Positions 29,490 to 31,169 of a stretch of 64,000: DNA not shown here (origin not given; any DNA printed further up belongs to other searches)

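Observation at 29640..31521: Candidate novel two-gene defence module: AAA_21/ABC-type ATPase tightly coupled to a PIN-domain nuclease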

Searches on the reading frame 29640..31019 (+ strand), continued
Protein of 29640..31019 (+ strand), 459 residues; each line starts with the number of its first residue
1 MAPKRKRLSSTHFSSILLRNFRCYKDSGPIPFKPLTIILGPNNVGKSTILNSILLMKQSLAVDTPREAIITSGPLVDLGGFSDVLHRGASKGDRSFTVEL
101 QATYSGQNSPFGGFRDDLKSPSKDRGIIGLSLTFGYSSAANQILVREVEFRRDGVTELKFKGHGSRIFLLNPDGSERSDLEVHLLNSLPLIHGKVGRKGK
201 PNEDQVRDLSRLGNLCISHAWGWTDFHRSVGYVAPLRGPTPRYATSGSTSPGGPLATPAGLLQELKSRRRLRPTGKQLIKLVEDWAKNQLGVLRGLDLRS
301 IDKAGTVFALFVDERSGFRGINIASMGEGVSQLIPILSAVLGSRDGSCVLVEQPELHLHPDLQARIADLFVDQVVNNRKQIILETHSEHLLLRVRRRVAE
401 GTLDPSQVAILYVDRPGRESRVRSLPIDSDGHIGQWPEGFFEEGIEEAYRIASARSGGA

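Call 71: fold_search(model_id=the predicted structure, library=pdb)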
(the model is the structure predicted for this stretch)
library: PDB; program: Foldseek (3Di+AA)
matches with E <= 10: 1088; with E <= 0.001: 224
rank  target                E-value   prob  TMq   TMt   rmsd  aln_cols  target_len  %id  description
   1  4i99_B                4.4e-12  1.00  0.43  0.58   8.7       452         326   13  Crystal structure of the SmcHead bound to the C-winged helix domain of ScpA (released 2013-01-30)
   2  6qj2_A                5.0e-12  1.00  0.48  0.60   9.1       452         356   12  Crystal structure of the C. thermophilum condensin Smc4 ATPase head in complex with the C-terminal domain of Brn1 (released 2019-07-03)
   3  9e90_C                8.2e-12  1.00  0.40  0.39  11.0       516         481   13  Ec83 Retron PtuA/PtuB (2-1) complex bound to ATP (released 2025-07-02)
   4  3qkt_B                1.0e-11  1.00  0.44  0.61   8.3       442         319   12  Rad50 ABC-ATPase with adjacent coiled-coil region in complex with AMP-PNP (released 2011-03-30)
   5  4ncj_B                1.2e-11  1.00  0.44  0.61   7.4       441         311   12  Crystal Structure of Pyrococcus furiosis Rad50 R805E mutation with ADP Beryllium Flouride (released 2014-03-05)
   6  9o4a_A                1.5e-11  1.00  0.39  0.39  11.3       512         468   14  Ec83 Retron PtuAB mutant complex (released 2025-07-02)
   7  4ncj_A                1.9e-11  1.00  0.43  0.61   7.6       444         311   13  Crystal Structure of Pyrococcus furiosis Rad50 R805E mutation with ADP Beryllium Flouride (released 2014-03-05)
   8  5h68_A                2.0e-11  1.00  0.45  0.62   7.4       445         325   13  Crystal structure of an engaged dimer of the Geobacillus stearothermophilus SMC head domain (released 2017-03-15)
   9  9nnb_D                2.0e-11  1.00  0.48  0.45   9.6       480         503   13  Cryo-EM structure of the Retron Ec78 complex, PtuA:PtuB:RT (4:2:1) (released 2025-10-08)
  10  3qku_B                2.1e-11  1.00  0.43  0.62   7.4       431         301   12  Mre11 Rad50 binding domain in complex with Rad50 and AMP-PNP (released 2011-03-30)
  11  8x5i_D                2.1e-11  1.00  0.42  0.35  15.4       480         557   14  Structure of ATP/Mg2+ bound Gabija GajA (released 2024-02-28)
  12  5dny_B                2.8e-11  1.00  0.42  0.53  14.8       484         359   13  Structure of the ATPrS-Mre11/Rad50-DNA complex (released 2016-02-24)
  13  3qkt_D                3.0e-11  1.00  0.43  0.59   7.7       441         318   12  Rad50 ABC-ATPase with adjacent coiled-coil region in complex with AMP-PNP (released 2011-03-30)
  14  9e91_A                3.0e-11  1.00  0.43  0.50   9.9       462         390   14  Ec83 Retron PtuA Dimer bound to ATP (released 2025-07-02)
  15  9e90_A                3.0e-11  1.00  0.44  0.42  10.2       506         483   13  Ec83 Retron PtuA/PtuB (2-1) complex bound to ATP (released 2025-07-02)
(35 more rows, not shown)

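Call 78: search_solved_structures(query=A4, max_evalue=0.001, show_alignments=4)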
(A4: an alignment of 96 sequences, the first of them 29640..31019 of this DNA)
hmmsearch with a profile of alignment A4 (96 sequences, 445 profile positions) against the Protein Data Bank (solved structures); distinct sequences matched with E-value up to 0.001: 40.
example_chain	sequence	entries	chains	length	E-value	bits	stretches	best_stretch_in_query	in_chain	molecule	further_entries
6p74_A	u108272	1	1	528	1.8e-17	67.2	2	1-44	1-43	Putative ATP-dependent endonuclease of the OLD family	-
8v46_A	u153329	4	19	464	3e-09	40.1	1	313-371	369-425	AriA antitoxin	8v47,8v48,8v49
5f3w_B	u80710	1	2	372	7.8e-09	38.7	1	2-60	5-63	DNA double-strand break repair Rad50 ATPase,DNA double-strand break repair Rad50 ATPase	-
3aux_A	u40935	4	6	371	1.4e-08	37.9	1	2-60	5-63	DNA double-strand break repair rad50 ATPase | DNA double-strand break repair Rad50 ATPase,DNA double-strand break repair Rad50 ATPase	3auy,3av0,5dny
8ux9_B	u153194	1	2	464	2.9e-08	36.9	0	313-371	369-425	AriA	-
8v45_A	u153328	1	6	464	2.9e-08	36.9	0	313-371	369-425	AriA antitoxin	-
9nnb_C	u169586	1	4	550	1.5e-07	34.5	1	3-381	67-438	Retron I-A effector PtuA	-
1ii8_A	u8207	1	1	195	3.2e-07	33.4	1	3-44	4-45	Rad50 ABC-ATPase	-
3qkr_A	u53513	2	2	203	3.5e-07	33.3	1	3-46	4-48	DNA double-strand break repair rad50 ATPase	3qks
1us8_A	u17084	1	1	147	3.9e-07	33.1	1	3-44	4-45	DNA DOUBLE-STRAND BREAK REPAIR RAD50 ATPASE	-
1f2t_A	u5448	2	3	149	4e-07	33.1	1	3-44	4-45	RAD50 ABC-ATPASE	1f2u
9nnk_C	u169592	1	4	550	4e-07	33.1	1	3-381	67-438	Retreon I-A effector PtuA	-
8ee4_A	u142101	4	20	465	4.6e-07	32.9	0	2-44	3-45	PtuA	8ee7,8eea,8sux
3qku_A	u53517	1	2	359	1.1e-06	31.7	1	3-44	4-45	DNA double-strand break repair rad50 ATPase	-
4nck_A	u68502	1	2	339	1.1e-06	31.6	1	3-44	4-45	DNA double-strand break repair Rad50 ATPase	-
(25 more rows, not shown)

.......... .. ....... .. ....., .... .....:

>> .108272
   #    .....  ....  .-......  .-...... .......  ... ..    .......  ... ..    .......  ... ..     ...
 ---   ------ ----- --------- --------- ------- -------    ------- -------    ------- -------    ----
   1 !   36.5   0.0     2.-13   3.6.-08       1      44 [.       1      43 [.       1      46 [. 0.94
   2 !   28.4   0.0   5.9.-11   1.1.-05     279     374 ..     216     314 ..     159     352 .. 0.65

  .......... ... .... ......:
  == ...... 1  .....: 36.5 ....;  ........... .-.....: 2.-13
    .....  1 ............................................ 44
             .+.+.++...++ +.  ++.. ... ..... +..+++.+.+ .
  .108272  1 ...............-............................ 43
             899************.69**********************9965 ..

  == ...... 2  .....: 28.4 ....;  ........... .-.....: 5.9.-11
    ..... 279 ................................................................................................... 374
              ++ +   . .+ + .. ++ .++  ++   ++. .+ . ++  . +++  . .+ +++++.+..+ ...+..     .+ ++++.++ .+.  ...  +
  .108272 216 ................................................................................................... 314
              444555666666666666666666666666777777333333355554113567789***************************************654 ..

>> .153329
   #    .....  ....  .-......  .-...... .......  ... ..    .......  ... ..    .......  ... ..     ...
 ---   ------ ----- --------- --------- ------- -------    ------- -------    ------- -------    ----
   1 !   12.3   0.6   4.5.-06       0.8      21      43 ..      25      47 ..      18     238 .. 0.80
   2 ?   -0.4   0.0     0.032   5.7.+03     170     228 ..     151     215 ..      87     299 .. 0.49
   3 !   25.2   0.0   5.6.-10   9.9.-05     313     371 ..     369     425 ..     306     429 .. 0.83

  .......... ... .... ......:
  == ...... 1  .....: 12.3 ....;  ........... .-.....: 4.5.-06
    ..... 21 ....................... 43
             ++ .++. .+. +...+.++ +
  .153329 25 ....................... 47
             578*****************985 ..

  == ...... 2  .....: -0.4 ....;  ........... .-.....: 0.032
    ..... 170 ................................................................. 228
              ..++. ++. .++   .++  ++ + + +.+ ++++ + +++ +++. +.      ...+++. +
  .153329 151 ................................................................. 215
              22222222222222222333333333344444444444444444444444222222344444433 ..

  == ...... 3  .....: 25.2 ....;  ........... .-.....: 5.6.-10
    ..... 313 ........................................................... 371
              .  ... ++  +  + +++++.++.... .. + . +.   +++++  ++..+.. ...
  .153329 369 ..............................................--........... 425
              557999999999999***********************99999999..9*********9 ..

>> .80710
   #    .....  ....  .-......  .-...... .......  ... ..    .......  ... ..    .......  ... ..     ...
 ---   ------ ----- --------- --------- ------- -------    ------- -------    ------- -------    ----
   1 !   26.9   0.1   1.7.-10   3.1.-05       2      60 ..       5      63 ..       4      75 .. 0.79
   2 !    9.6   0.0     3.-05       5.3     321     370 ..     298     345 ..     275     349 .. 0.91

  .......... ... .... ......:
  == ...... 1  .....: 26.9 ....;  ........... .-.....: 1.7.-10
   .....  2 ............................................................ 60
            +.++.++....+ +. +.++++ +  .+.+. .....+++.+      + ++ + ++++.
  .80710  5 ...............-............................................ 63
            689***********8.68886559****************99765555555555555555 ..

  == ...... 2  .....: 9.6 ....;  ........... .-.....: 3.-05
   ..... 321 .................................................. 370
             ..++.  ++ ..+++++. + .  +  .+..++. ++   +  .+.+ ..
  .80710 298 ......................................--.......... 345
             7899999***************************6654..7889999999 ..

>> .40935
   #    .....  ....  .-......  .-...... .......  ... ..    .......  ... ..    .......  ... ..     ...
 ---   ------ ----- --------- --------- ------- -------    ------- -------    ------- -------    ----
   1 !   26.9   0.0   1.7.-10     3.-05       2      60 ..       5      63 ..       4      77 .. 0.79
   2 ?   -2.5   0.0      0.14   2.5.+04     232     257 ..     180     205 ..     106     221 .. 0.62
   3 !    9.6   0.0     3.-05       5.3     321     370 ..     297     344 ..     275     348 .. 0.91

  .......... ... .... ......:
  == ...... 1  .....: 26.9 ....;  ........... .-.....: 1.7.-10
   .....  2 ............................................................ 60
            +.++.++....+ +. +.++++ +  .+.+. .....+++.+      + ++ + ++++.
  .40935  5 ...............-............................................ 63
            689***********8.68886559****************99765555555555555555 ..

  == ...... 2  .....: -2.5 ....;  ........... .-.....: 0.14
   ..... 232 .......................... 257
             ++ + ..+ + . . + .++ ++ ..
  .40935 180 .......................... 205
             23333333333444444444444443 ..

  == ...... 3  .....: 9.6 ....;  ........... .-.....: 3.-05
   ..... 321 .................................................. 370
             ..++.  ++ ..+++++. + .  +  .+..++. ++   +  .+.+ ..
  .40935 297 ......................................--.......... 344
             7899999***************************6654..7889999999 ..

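Call 81: search_protein_families(library=padloc, proteins=[L007:625-1965:+, L010:947-2365:+], max_evalue=1e-30)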
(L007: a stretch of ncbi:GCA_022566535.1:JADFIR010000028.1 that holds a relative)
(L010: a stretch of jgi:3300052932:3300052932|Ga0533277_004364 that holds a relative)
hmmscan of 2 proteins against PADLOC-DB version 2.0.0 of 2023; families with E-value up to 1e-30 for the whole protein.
L007:625-1965:+ (446 aa): 3 families
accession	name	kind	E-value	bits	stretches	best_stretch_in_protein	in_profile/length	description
PDLC04707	PDC-M55A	-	7.4e-69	230.7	1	3-439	4-414/421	-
PDLC03878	NsnB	-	7.2e-62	208.1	1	1-435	1-343/345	-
PDLC04148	HEC-03B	-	4.5e-45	152.5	1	1-430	1-440/458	-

L010:947-2365:+ (472 aa): 3 families
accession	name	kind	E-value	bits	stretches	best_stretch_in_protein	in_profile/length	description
PDLC04707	PDC-M55A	-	6e-74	247.5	1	35-470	5-417/421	-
PDLC03878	NsnB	-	5.9e-58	195.3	1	34-455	3-336/345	-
PDLC04148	HEC-03B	-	6e-47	158.7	1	290-461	269-444/458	-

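Call 86: search_dna_similar(query=window:29640-31019:+, collection=plasmids, mode=protein, max_rows=25, max_evalue=1e-8)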
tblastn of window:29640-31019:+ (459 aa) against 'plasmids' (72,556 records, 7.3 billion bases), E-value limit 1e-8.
Records with a match: 66; places in all: 66; records where one place covers at least 80% of the query: 10.
Best place of each record, by identity: <60% 66.
By first word of the organism name: Bacillus 8; Aeromonas 6; Nostoc 5; Acinetobacter 5; Klebsiella 4; Campylobacter 3; Azotobacter 2; Rhodococcus 2; Leclercia 2; Paracoccus 2; and 24 more.
By predicted mobility (MOB-suite, as given by PLSDB): non-mobilizable 34; conjugative 17; mobilizable 15.
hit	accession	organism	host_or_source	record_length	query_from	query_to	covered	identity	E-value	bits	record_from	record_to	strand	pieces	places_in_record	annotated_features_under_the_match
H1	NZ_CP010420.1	Azotobacter chroococcum NCIMB 8003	cell culture,soil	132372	25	441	91%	29.5%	4e-34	143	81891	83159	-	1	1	DUF3696 domain-containing protein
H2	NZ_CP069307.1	Rhodococcus aetherivorans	monoisolate,Minnesota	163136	26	441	91%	29.4%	1e-27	124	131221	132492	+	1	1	DUF3696 domain-containing protein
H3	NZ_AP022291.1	Aeromonas veronii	-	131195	23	441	91%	29.0%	1e-37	154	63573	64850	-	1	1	DUF3696 domain-containing protein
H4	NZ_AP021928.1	Aeromonas caviae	-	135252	23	441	91%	29.0%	1e-37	154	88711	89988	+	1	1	DUF3696 domain-containing protein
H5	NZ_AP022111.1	Aeromonas caviae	-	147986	23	441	91%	29.0%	1e-37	154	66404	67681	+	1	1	DUF3696 domain-containing protein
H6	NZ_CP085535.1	Aeromonas salmonicida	Brook charr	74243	23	441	91%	29.0%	3e-37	152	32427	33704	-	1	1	DUF3696 domain-containing protein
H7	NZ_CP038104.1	Aeromonas salmonicida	Salvelinus fontinalis,whole organism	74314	23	441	91%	29.0%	3e-37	152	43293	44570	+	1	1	DUF3696 domain-containing protein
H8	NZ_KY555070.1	Aeromonas salmonicida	-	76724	23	441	91%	29.0%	3e-37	152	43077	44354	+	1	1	DUF3696 domain-containing protein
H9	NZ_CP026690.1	Nostoc sp. 'Peltigera membranacea cyanobiont' N6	Lichen thallus,Peltigera membranacea ...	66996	40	443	88%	24.6%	7e-15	85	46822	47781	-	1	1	DUF3696 domain-containing protein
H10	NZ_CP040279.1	Nostoc sp. C052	Blasia pusilla,pure culture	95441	40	443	88%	24.1%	6e-13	79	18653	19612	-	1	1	DUF3696 domain-containing protein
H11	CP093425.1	Bacillus pacificus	cell culture,sufu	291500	223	459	52%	34.6%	3e-29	129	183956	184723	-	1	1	DUF3696 domain-containing protein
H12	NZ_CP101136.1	Bacillus paranthracis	single cell,soil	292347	223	459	52%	34.6%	3e-29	129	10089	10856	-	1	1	DUF3696 domain-containing protein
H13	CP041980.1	Bacillus paranthracis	Homo sapiens,stool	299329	223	459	52%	34.6%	3e-29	129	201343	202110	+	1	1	DUF3696 domain-containing protein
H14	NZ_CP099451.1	Bacillus pacificus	chicken,assembly Genome,intestine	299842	223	459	52%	34.6%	3e-29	129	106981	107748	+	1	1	DUF3696 domain-containing protein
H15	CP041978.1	Bacillus pacificus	Homo sapiens,stool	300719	223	459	52%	34.6%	3e-29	129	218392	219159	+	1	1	DUF3696 domain-containing protein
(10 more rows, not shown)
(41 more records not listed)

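Call 87: get_annotated_region(hit=H3, flank=4000)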
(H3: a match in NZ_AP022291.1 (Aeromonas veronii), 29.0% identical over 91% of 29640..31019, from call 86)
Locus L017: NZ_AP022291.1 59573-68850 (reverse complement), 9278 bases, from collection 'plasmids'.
description: Aeromonas veronii strain WP9-W18-ESBL-04 plasmid pWP9-W18-ESBL-04_1, complete sequence
organism: Aeromonas veronii (NCBI taxid 654)
taxonomy: Bacteria; Pseudomonadota; Gammaproteobacteria; Aeromonadales; Aeromonadaceae; Aeromonas; Aeromonas veronii
host: -; source: -; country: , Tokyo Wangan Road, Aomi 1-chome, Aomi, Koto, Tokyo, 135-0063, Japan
typing (MOB-suite, as given by PLSDB): conjugative; replicon rep_cluster_1169; relaxase MOBF; mating-pair formation MPF_F
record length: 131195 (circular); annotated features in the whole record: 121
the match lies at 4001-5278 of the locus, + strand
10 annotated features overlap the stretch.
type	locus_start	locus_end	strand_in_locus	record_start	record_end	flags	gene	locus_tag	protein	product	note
CDS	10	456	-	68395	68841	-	radC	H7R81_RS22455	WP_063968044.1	DNA repair protein RadC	GO:0006281 - DNA repair [Evidence IEA]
CDS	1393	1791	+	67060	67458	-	-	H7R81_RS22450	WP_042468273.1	DUF6088 family protein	-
CDS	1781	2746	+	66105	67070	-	-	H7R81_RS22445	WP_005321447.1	nucleotidyl transferase AbiEii/AbiGii toxin family protein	-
CDS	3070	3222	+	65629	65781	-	-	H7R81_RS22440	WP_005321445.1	Hok/Gef family protein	-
CDS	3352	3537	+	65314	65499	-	-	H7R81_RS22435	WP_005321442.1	hypothetical protein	-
CDS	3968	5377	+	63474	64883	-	-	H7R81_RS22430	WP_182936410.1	DUF3696 domain-containing protein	-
CDS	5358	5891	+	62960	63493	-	-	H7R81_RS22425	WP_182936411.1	hypothetical protein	-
CDS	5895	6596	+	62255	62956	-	-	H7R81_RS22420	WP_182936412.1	RNA ligase family protein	-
CDS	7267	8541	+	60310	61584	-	-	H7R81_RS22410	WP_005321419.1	metallophosphoesterase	-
CDS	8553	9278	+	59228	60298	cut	-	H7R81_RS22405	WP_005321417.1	GTPase-associated system all-helical protein GASH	-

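Call 88: get_annotated_region(hit=H11, flank=4000)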
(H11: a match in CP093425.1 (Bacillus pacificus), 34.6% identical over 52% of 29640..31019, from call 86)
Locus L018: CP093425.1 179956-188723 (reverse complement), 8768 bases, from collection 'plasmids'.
description: Bacillus pacificus strain MP6 plasmid p1, complete sequence
organism: Bacillus pacificus (NCBI taxid 2026187)
taxonomy: Bacteria; Bacillota; Bacilli; Bacillales; Bacillaceae; Bacillus; Bacillus pacificus
host: -; source: cell culture,sufu; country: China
typing (MOB-suite, as given by PLSDB): non-mobilizable; replicon rep_cluster_125,rep_cluster_1698; mating-pair formation MPF_T
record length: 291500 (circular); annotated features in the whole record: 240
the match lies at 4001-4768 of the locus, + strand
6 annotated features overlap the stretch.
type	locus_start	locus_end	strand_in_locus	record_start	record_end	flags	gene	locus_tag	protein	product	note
CDS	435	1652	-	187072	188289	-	-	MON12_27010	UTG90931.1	abortive infection system toxin AbiGii family protein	-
CDS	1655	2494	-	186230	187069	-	-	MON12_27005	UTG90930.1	abortive infection system antitoxin AbiGi family protein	-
CDS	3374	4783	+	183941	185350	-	-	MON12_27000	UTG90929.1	DUF3696 domain-containing protein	-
CDS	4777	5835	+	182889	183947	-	-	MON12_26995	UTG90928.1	hypothetical protein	-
CDS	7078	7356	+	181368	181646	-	-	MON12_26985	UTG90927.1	metalloregulator ArsR/SmtB family transcription factor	-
CDS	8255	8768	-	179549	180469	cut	-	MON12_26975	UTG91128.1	Rpn family recombination-promoting nuclease/putative transposase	-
